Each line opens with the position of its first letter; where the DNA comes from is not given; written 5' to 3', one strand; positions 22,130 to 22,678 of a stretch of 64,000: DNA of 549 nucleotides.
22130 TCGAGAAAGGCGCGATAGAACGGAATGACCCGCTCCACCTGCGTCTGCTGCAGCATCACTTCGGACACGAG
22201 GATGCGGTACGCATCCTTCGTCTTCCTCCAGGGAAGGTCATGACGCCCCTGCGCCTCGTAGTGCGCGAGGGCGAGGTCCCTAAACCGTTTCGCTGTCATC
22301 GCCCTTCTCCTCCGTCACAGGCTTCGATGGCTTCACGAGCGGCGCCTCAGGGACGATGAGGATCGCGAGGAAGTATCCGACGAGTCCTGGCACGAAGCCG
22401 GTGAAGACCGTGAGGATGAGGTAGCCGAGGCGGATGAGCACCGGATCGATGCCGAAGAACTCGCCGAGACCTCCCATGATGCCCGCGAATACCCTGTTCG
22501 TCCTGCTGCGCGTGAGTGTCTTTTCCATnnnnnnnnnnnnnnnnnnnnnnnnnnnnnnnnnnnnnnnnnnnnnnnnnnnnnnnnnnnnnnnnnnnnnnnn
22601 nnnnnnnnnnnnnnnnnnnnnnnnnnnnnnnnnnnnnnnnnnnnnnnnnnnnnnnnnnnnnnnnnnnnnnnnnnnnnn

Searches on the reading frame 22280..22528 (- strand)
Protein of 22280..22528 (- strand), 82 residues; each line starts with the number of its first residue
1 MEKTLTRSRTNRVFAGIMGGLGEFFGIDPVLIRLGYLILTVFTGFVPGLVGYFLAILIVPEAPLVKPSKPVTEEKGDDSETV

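Call 8: search_protein_families(library=pfam, proteins=[window:22280-22528:-])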
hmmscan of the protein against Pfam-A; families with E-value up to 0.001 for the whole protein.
window:22280-22528:- (82 aa): 1 family
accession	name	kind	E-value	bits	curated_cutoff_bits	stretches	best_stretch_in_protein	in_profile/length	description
PF04024.17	PspC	-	1.1e-18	67.2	25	1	3-62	1-58/58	PspC domain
